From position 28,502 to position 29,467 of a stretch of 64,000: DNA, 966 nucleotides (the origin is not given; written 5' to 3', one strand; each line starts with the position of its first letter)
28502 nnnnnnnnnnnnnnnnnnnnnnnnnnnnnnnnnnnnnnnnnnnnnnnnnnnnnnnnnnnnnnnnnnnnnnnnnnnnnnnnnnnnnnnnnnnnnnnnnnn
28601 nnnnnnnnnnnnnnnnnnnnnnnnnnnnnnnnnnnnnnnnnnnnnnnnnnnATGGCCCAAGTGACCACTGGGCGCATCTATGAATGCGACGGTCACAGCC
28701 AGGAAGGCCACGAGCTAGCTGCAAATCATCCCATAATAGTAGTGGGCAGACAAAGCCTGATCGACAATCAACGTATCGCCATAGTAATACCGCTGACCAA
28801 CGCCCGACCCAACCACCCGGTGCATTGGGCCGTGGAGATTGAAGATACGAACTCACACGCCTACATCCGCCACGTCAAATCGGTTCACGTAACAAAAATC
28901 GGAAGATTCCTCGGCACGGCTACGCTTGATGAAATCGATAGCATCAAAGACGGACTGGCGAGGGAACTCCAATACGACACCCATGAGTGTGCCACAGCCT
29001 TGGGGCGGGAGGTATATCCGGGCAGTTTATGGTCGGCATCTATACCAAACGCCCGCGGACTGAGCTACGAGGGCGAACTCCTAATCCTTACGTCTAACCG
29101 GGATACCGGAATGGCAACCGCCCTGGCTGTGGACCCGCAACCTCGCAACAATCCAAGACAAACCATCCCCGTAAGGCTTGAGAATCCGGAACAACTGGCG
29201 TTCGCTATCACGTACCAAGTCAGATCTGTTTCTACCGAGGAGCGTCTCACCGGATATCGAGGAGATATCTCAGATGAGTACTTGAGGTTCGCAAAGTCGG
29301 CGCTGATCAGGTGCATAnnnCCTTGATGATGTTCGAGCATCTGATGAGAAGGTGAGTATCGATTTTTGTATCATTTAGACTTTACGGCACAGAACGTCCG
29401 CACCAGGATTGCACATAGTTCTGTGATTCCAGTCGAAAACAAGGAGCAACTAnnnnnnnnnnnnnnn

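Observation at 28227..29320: Covalently duplicated MazF/PemK-like toxin fold with an unrecognisable upstream partner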

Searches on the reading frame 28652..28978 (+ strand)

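Call 8: search_protein_families(library=pfam, proteins=[window:28652-28978:+], max_evalue=10)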
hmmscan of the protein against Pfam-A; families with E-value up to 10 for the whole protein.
seq(109 aa): 2 families
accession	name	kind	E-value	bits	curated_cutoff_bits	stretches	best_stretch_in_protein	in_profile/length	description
PF02452.23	PemK_toxin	-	1.1e-11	45.3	23.1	1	7-104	3-107/109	PemK-like, MazF-like toxin of type II toxin-antitoxin system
PF01845.23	CcdB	-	0.11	13.2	28.6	1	17-87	7-81/101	CcdB protein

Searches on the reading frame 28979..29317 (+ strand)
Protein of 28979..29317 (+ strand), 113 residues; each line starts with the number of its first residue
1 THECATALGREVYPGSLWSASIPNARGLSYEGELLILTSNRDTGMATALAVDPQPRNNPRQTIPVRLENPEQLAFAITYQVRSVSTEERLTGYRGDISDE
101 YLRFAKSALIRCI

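Call 8: search_protein_families(library=pfam, proteins=[window:28979-29317:+], max_evalue=10)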
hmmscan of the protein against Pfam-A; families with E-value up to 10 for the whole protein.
seq(113 aa): 1 family
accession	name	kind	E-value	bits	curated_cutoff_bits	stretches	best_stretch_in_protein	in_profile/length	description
PF02452.23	PemK_toxin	-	0.047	14.3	23.1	1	39-111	29-107/109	PemK-like, MazF-like toxin of type II toxin-antitoxin system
